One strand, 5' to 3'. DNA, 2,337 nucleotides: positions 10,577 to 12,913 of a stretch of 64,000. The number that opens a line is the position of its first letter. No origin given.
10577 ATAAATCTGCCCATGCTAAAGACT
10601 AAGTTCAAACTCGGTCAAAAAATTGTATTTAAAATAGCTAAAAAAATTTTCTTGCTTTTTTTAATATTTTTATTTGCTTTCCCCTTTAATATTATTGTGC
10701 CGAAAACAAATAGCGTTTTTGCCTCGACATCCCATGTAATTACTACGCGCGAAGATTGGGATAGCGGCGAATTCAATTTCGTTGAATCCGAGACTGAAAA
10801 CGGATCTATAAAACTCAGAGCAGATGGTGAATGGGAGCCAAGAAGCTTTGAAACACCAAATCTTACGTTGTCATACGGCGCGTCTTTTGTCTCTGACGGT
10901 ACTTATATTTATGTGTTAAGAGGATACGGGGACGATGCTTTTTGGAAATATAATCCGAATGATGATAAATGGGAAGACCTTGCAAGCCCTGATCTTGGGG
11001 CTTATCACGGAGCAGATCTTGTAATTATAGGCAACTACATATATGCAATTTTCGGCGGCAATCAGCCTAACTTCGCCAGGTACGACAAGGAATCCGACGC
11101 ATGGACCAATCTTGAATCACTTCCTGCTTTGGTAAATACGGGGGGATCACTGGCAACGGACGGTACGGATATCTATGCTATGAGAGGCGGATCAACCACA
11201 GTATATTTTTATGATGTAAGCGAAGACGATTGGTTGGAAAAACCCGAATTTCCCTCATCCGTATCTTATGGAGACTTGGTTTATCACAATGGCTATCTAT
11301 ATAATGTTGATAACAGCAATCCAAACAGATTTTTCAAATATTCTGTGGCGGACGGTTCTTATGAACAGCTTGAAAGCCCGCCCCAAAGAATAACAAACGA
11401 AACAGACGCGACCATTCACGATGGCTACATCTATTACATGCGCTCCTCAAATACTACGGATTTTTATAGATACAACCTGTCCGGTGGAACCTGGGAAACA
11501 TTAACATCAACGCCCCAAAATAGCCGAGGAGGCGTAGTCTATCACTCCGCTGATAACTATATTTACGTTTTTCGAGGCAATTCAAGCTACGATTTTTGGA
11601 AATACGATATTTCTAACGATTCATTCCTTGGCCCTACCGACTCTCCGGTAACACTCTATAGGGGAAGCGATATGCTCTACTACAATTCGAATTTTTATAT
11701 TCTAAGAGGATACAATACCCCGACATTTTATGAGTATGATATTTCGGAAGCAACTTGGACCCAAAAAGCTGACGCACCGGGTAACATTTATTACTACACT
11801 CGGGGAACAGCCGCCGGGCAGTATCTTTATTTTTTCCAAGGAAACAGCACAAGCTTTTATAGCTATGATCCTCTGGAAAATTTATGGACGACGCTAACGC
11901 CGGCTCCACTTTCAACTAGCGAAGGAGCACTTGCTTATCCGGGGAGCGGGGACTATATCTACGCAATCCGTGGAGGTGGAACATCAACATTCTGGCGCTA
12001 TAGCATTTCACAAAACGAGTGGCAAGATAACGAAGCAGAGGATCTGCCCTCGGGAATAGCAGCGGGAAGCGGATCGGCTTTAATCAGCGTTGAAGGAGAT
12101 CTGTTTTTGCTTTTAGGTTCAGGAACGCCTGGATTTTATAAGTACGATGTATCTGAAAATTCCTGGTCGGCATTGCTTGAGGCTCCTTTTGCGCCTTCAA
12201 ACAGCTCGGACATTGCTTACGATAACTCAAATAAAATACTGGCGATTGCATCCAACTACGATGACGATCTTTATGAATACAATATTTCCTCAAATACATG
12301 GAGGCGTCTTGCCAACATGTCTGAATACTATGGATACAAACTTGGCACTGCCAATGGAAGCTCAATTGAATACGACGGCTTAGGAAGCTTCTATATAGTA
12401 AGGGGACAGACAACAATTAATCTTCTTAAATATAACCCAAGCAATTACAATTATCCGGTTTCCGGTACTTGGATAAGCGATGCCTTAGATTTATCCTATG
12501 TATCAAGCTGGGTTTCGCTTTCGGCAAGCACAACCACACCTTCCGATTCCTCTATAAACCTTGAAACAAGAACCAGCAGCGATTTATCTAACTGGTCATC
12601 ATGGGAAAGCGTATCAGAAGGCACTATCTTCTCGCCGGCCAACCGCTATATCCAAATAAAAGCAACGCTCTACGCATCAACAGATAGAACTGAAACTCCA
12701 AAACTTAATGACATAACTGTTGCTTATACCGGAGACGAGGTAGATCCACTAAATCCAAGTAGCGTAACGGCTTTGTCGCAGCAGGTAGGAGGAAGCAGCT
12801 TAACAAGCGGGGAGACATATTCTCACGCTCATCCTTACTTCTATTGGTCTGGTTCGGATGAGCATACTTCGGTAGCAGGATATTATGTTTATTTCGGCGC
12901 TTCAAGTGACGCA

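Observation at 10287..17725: Giant Kelch-propeller/Fn3 surface protein with large internal duplication, preceded by an excisionase-type HTH gene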

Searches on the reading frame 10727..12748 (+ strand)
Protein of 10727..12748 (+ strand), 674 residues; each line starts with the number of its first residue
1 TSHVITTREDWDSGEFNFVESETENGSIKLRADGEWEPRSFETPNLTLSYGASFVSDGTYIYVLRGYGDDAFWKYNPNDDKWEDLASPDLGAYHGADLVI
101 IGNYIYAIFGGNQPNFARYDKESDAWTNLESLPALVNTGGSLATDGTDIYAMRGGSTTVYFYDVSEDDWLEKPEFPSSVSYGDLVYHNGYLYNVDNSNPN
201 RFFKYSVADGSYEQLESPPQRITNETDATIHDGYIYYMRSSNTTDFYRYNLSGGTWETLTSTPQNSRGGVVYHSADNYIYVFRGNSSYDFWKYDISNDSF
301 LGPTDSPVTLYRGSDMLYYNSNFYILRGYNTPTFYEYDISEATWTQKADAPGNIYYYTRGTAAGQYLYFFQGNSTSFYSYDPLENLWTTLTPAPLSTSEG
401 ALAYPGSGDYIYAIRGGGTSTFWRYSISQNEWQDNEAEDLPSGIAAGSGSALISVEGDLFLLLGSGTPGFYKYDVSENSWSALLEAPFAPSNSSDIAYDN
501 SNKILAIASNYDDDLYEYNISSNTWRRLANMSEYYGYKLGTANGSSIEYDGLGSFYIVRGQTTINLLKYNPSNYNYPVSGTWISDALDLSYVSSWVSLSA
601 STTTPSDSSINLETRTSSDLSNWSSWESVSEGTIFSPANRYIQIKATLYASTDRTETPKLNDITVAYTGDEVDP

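Call 64: predict_structure(alignment_id=A3)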
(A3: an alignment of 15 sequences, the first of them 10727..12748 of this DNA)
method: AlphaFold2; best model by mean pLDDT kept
length: 674 residues; sequences in the alignment: 15
mean_pLDDT: 87.4   pTM: 0.79
mean pLDDT of the five models: 87.4, 86.6, 85.8, 83.8, 83.5
residues with pLDDT >= 90: 334; 70-90: 300; 50-70: 35; < 50: 5
segments of 3 or more residues with pLDDT < 50: 672-674
pLDDT, mean of each block of 10 residues (from residue 1): 89 87 78 80 77 92 90 89 90 91 95 93 94 86 91 81 87 67 84 71 84 85 78 87 86 91 82 93 82 90 82 87 90 93 92 81 94 91 97 86 92 89 94 87 85 93 88 95 92 89 87 87 87 58 86 88 81 90 92 91 95 95 93 92 97 93 90 47
secondary structure, 60 per line:
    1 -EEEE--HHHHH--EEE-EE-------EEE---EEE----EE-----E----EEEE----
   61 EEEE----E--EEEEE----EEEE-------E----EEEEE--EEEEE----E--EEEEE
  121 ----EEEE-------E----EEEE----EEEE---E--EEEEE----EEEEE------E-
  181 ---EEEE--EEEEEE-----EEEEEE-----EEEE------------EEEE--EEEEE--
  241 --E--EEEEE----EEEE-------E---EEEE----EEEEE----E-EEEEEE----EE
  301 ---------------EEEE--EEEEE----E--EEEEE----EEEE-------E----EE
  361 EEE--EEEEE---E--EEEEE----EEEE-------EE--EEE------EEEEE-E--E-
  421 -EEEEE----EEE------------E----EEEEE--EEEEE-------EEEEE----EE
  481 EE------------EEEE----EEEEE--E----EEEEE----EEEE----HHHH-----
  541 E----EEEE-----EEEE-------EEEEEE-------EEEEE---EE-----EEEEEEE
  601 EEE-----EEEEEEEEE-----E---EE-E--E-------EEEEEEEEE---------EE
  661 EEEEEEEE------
elements in order: E2-5 H8-12 E15-17 E28-30 E34-36 E53-56 E61-64 E72-76 E81-84 E97-101 E104-108 E116-120 E125-128 E141-144 E149-152 E159-163 E168-172 E184-187 E190-195 E201-206 E212-215 E228-231 E234-238 E246-250 E255-258 E270-273 E278-282 E289-294 E316-319 E322-326 E334-338 E343-346 E359-363 E366-370 E377-381 E386-389 E401-403 E410-414 E422-426 E431-433 E451-455 E458-462 E470-474 E479-482 E495-498 E503-507 E515-519 E524-527 H532-535 E546-549 E555-558 E566-571 E579-583 E594-603 E609-617 E641-649 E659-668
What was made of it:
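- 10874..12454 (+): Kelch array 1, 12 blades (aa 96-622), inferred two six-bladed propellers. AF2 pLDDT 87.4, pTM 0.79; blades 6 and 12 have only three in-sequence strands (call 64).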

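Call 67: fold_search(model_id=the predicted structure, library=pdb)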
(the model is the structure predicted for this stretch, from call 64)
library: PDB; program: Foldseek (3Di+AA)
matches with E <= 10: 1914; with E <= 0.001: 1691
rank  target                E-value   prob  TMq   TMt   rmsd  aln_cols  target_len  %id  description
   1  5i2t                  1.1e-14  1.00  0.35  0.38  11.8       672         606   10  Domain characterization of the WD protein Pwp2 and their relevance in ribosome biogenesis (released 2017-06-21)
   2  4a2l_D                1.4e-14  1.00  0.42  0.39  11.9       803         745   11  Structure of the periplasmic domain of the heparin and heparan sulphate sensing hybrid two component system BT4663 in  (released 2012-05-02)
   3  6zqd_UA               1.9e-14  1.00  0.45  0.39  10.4       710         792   11  Cryo-EM structure of the 90S pre-ribosome from Saccharomyces cerevisiae, state Post-A1 (released 2020-09-23)
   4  9n73_LO               2.5e-14  1.00  0.33  0.29  11.9       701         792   10  SSU processome maturation and disassembly, State G (released 2025-10-29)
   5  4a2m_C                2.6e-14  1.00  0.38  0.36  13.3       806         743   11  Structure of the periplasmic domain of the heparin and heparan sulphate sensing hybrid two component system BT4663 in  (released 2012-05-02)
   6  7mq8_LO               2.7e-14  1.00  0.34  0.29  11.7       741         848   10  Cryo-EM structure of the human SSU processome, state pre-A1 (released 2021-09-22)
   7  4a2l_E                3.4e-14  1.00  0.41  0.38  12.2       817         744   11  Structure of the periplasmic domain of the heparin and heparan sulphate sensing hybrid two component system BT4663 in  (released 2012-05-02)
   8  8snb_4B               3.5e-14  1.00  0.28  0.30  13.7       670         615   11  atomic model of sea urchin sperm doublet microtubule (48-nm periodicity) (released 2023-06-28)
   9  7d4i_B1               3.7e-14  1.00  0.29  0.25  13.4       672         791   10  Cryo-EM structure of 90S small ribosomal precursors complex with the DEAH-box RNA helicase Dhr1 (State F) (released 2021-10-06)
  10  2ymu_A                4.3e-14  1.00  0.43  0.48  11.4       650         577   10  Structure of a highly repetitive propeller structure (released 2012-10-17)
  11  4a2l_B                5.4e-14  1.00  0.44  0.41  11.9       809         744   11  Structure of the periplasmic domain of the heparin and heparan sulphate sensing hybrid two component system BT4663 in  (released 2012-05-02)
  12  7mq8_LT               5.9e-14  1.00  0.36  0.30  11.4       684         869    9  Cryo-EM structure of the human SSU processome, state pre-A1 (released 2021-09-22)
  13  4a2m_D                6.8e-14  1.00  0.38  0.36  12.8       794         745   11  Structure of the periplasmic domain of the heparin and heparan sulphate sensing hybrid two component system BT4663 in  (released 2012-05-02)
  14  7ona                  7.1e-14  1.00  0.19  0.46  18.6       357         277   15  Crystal structure of the computationally designed SAKe6AC protein (released 2022-12-14)
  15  4a2m_B                8.9e-14  1.00  0.38  0.36  12.8       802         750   11  Structure of the periplasmic domain of the heparin and heparan sulphate sensing hybrid two component system BT4663 in  (released 2012-05-02)
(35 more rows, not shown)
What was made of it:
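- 10874..12454 (+): Top fold matches are tandem double propellers (call 67).
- On Kelch-repeat beta-propeller (Pfam Kelch_1-6, PF24681): Best fold matches are tandem double propellers, and six-bladed Keap1 covers half the model (calls 64, 67).
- Closest known: Bacteroides hybrid two-component glycan sensor BT4663. Same: Tandem beta-propellers followed by a beta-sandwich on the outer face of the membrane (call 67).
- Head fold: AF2 pLDDT 87.4, pTM 0.79; tandem-propeller matches (calls 64, 67). The BT4663 periplasmic sensor (two propellers plus a beta-sandwich) is among the top structural matches, E=1.4e-14 (call 67).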

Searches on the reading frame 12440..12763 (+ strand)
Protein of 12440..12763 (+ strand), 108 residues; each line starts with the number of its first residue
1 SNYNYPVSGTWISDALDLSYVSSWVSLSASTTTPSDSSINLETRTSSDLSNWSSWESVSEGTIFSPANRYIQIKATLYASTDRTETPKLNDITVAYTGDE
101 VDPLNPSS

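Call 16: search_protein_families(library=pfam, proteins=[window:12440-12763:+], max_evalue=1)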
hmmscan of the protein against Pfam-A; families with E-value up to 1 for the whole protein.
seq(108 aa): 0 families
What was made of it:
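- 12455..12742 (+): '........' jelly-roll domain 1 (aa 623-718), no Pfam model. No Pfam hit (call 16).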

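Call 33: search_solved_structures(query=A2, max_evalue=10)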
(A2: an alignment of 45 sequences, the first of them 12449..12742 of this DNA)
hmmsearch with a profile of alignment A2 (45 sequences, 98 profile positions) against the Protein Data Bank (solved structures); distinct sequences matched with E-value up to 10: 1.
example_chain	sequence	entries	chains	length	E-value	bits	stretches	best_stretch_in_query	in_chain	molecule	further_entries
7ums_1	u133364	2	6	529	0.47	13.8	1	9-48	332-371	Outer capsid protein VP5*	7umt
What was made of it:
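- On Carbohydrate-binding module, galactose-binding-domain-like (CBM32/CBM6), for the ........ domain: PDB profile search best E=0.47 (call 33).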

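Call 37: predict_structure(alignment_id=A2)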
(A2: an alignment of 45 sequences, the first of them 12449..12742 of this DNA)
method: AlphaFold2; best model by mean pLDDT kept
length: 98 residues; sequences in the alignment: 45
mean_pLDDT: 94.7   pTM: 0.84
mean pLDDT of the five models: 94.7, 94.3, 94.3, 93.3, 93.2
residues with pLDDT >= 90: 89; 70-90: 6; 50-70: 3; < 50: 0
segments of 3 or more residues with pLDDT < 50: none
pLDDT, mean of each block of 10 residues (from residue 1): 87 95 97 97 97 97 97 96 96 88
secondary structure, 60 per line:
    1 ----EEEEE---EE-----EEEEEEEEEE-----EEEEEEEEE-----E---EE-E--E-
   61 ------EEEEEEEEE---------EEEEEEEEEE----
elements in order: E5-9 E20-29 E35-43 E67-75 E85-94
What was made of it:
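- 12455..12742 (+): AF2 pLDDT 94.7 (call 37).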

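Call 40: fold_search(model_id=the predicted structure, library=pdb)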
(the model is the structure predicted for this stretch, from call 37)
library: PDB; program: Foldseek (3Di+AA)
matches with E <= 10: 474; with E <= 0.001: 0
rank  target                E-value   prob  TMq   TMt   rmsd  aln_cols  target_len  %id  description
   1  5zu6                  4.5e-02  0.96  0.47  0.33   6.2       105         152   17  A CBM32 derived from alginate lyase B (AlyB-OU02) (released 2018-06-20)
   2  7eeq_1                5.0e-02  0.63  0.35  0.11   9.7       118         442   18  Cyanophage Pam1 tail machine (released 2021-10-20)
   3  2jda_B                5.5e-02  0.91  0.44  0.34   7.4       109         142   15  Structure of a pectin binding carbohydrate binding module determined in an monoclinic crystal form. (released 2007-01-16)
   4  2g9g                  7.7e-02  0.66  0.38  0.23   8.0       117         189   11  Crystal structure of His-tagged mouse PNGase C-terminal domain (released 2006-10-24)
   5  9vql_A                9.0e-02  0.87  0.43  0.08   5.7        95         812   19  Cryo-EM structure of the dimeric Elapor1 mutant (released 2025-07-23)
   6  2jd9                  9.5e-02  0.92  0.45  0.35   6.3       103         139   16  Structure of a pectin binding carbohydrate binding module determined in an orthorhombic crystal form. (released 2007-01-16)
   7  9euj_G                1.1e-01  0.99  0.56  0.09   5.2       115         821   14  Cryo-EM structure of Staphylococcus aureus bacteriophage phi812 baseplate in the post-contraction state - sheath initi (released 2025-04-09)
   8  6oyc_C                1.3e-01  0.77  0.46  0.18  11.7       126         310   13  Glycosylation Associate Protein (Gap123) complex from Streptococcus agalactiae (released 2020-05-20)
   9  7d29                  1.5e-01  0.91  0.49  0.39   7.1       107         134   15  CBM32 of AlyQ (released 2020-12-30)
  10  3x0t_A                1.6e-01  0.80  0.43  0.40   5.5       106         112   10  Crystal structure of PirA (released 2015-08-26)
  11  7sg7_S                1.6e-01  0.44  0.35  0.11   9.9        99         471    9  In situ cryo-EM structure of bacteriophage Sf6 gp8:gp14N complex at 2.8 A resolution (released 2022-11-09)
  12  2j1a                  1.9e-01  0.87  0.46  0.34   5.8        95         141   15  Structure of CBM32 from Clostridium perfringens beta-N- acetylhexosaminidase GH84C in complex with galactose (released 2006-08-22)
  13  9vqm_D                1.9e-01  0.69  0.43  0.09   6.2       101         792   17  Cryo-EM structure of Elapor1WT in tetrameric form (released 2025-07-23)
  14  7fcn_A                2.2e-01  0.82  0.47  0.46   5.3        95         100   20  Crystal strcture of PirA insecticidal protein from Photorhabdus akhurstii (released 2022-07-20)
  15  8eap_D                2.3e-01  0.92  0.53  0.14   7.1       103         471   11  Cryo-EM structure of the in-situ gp10-gp26 from bacteriophage P22 (released 2023-09-06)
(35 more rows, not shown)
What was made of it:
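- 12455..12742 (+): Weak CBM32/CBM6-like fold matches, best E=0.045 (call 40).
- Jelly-roll: pLDDT 94.7; nearest folds are CBM32/CBM6 (calls 37, 40).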

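Call 50: search_protein_representatives(alignment_id=A2)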
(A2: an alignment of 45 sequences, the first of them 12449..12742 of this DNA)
Query: 45 sequences, 98 profile positions. Proteins with E-value up to 0.001 (for the whole library): 4820; up to 1e-10: 951; up to 1e-30: 81. The best 150 are listed.
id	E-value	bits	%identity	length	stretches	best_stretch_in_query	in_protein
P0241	4.3e-61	219.2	-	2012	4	2-93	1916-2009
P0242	2.9e-56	203.7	-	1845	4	1-93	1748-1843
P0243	3.5e-55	200.2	-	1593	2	1-97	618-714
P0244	2.7e-54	197.4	-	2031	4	2-97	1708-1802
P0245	3.5e-52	190.6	-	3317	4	2-92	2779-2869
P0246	6.6e-52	189.7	-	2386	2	3-97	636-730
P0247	1.2e-50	185.7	-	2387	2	1-97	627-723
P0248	3.7e-50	184.1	-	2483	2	1-96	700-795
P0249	2.0e-49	181.8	-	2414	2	1-97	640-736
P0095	2.3e-49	181.6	-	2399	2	2-97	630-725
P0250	3.5e-49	181.0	-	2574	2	4-97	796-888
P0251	4.0e-48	177.6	-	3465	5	2-89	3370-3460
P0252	1.1e-47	176.2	-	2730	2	2-97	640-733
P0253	5.5e-47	174.0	-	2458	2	1-97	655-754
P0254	1.1e-46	173.0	-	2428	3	2-97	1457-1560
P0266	3.1e-43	161.9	-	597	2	2-94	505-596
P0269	4.2e-41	155.1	-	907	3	2-93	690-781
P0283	5.3e-38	145.1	-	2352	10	19-97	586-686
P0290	6.4e-36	138.5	-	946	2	2-94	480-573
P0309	1.0e-32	128.2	-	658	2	4-97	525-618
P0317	1.1e-31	124.9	-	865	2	1-91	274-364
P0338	2.4e-28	114.2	-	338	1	2-97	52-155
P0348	2.5e-27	110.9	-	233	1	1-97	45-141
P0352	1.1e-26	108.9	-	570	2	2-90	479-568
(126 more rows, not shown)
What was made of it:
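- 12455..12742 (+): 4,820 cluster representatives carry it (call 50).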

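Call 58: search_protein_families(library=pfam, proteins=[P0241, P0266, P0283, P0338, P0348, P0317, P0269, P0290, P0309, P0352], max_evalue=0.00001)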
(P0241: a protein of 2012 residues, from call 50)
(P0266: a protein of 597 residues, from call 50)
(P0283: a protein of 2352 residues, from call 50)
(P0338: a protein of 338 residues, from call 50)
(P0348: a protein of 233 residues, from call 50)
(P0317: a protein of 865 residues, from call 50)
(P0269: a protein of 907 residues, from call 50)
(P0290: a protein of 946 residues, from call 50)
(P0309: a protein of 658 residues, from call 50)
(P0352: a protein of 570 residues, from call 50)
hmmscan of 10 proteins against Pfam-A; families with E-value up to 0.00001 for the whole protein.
P0241 (2012 aa): 1 family
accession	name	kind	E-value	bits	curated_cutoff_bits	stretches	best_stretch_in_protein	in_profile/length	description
PF03160.20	Calx-beta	-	4.9e-97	320.6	27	6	109-215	7-113/119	Calx-beta domain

P0266 (597 aa): 2 families
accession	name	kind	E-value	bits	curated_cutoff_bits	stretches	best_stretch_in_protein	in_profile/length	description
PF00722.28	Glyco_hydro_16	-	4e-11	43.1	22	0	90-152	108-160/175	Glycosyl hydrolases family 16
PF13385.13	Laminin_G_3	-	3.7e-06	27.6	27.6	0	406-475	45-112/151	Concanavalin A-like lectin/glucanases superfamily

P0283 (2352 aa): 1 family
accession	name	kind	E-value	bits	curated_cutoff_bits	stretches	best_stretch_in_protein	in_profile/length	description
PF13385.13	Laminin_G_3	-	5.9e-24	85.4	27.6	1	339-486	1-150/151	Concanavalin A-like lectin/glucanases superfamily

P0338 (338 aa): 0 families

P0348 (233 aa): 0 families

P0317 (865 aa): 2 families
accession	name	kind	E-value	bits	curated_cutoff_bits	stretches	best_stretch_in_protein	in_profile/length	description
PF16656.11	Pur_ac_phosph_N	-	8.4e-09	36.3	30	1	381-458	8-93/93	Purple acid Phosphatase, N-terminal domain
PF00041.27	fn3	-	6.5e-06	26.7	25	1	374-456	3-83/84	Fibronectin type III domain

P0269 (907 aa): 1 family
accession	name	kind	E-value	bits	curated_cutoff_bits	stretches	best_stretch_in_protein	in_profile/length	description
PF09136.16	Glucodextran_B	-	3.9e-15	56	27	1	168-240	1-74/83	Glucodextranase, domain B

P0290 (946 aa): 2 families
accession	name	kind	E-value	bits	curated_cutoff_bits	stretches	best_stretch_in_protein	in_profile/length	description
PF00722.28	Glyco_hydro_16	-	6.2e-09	36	22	0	411-452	98-139/175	Glycosyl hydrolases family 16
PF16656.11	Pur_ac_phosph_N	-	3.7e-06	27.8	30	1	197-261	8-83/93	Purple acid Phosphatase, N-terminal domain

P0309 (658 aa): 4 families
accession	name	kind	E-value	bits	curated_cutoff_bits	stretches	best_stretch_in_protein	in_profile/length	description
PF13964.12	Kelch_6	-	1e-13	51.1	25.3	0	332-378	5-48/50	Kelch motif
PF13415.12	Kelch_3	-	7.5e-10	39.2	22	0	342-378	4-38/48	Galactose oxidase, central domain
PF24681.1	Kelch_KLHDC2_KLHL20_DRC7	-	1.9e-08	34.3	50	0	146-320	42-197/221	KLHDC2/KLHL20/DRC7 Kelch-repeats domain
PF24981.1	Beta-prop_ATRN-LZTR1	-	5.4e-07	29.6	50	0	248-376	67-198/289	Attractin/LZTR1 beta-propeller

P0352 (570 aa): 0 families
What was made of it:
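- It co-occurs with GH16, LamG and glucodextranase-B domains elsewhere (calls 50, 58).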
